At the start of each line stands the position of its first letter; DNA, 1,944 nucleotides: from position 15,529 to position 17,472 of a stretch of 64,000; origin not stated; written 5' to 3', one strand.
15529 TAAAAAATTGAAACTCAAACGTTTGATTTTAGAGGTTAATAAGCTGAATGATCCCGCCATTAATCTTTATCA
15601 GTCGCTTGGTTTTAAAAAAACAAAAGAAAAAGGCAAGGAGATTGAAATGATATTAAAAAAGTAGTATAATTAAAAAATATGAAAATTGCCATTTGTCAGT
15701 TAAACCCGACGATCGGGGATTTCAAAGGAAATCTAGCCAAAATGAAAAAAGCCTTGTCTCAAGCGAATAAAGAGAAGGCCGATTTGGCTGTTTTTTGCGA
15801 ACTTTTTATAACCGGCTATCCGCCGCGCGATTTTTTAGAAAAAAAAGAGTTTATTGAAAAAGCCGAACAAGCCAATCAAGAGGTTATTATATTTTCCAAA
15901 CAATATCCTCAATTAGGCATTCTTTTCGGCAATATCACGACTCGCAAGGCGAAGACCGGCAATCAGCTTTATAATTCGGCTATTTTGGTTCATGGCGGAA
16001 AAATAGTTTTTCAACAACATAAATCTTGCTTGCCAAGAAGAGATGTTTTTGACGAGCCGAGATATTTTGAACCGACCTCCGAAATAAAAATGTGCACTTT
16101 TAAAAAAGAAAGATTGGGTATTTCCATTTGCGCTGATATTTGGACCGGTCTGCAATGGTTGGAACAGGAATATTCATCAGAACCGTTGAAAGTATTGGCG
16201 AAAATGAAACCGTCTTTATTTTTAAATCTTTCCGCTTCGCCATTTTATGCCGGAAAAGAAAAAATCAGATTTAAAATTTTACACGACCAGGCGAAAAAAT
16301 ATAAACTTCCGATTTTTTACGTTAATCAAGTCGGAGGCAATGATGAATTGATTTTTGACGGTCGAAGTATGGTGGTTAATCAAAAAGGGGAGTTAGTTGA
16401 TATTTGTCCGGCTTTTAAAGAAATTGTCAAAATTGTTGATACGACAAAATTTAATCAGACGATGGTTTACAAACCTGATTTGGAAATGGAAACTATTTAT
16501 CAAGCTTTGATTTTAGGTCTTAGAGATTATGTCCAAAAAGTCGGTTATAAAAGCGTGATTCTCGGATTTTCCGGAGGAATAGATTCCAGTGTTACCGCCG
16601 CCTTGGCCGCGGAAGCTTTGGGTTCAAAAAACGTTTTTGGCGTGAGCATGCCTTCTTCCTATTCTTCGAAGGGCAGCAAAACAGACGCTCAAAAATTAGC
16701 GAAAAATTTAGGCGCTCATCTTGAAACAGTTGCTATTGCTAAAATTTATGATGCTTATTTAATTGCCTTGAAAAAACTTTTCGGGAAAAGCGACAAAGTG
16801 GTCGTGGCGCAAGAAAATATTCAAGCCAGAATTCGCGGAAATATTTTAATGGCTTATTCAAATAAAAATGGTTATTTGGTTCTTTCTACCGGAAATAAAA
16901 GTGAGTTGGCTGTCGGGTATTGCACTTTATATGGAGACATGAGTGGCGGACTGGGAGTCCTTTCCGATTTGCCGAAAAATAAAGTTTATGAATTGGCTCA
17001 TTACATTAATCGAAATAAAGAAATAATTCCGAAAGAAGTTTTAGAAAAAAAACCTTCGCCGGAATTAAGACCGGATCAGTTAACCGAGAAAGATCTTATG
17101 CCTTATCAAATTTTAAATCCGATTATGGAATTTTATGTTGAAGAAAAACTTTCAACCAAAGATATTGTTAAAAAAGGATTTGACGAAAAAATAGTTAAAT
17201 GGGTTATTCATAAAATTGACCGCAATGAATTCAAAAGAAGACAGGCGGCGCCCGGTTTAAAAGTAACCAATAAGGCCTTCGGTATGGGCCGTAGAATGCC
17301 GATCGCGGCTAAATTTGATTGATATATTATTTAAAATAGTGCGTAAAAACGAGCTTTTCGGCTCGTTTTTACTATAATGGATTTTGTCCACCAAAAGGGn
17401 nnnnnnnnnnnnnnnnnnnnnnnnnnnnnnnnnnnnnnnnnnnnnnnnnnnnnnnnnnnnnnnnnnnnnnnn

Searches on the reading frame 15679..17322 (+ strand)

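Call 5: search_protein_families(library=pfam, proteins=[window:15679-17322:+], max_evalue=0.01)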
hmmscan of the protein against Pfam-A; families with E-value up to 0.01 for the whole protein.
window:15679-17322:+ (547 aa): 3 families
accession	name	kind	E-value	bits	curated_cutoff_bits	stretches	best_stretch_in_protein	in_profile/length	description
PF02540.23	NAD_synthase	-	2.2e-73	246.8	21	1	274-523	2-242/242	NAD synthase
PF00795.27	CN_hydrolase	-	1.8e-25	90.2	23.2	1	2-253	1-244/256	Carbon-nitrogen hydrolase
PF03054.22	tRNA_Me_trans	-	0.00025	21.2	20.6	1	292-359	2-78/202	tRNA methyl transferase HUP domain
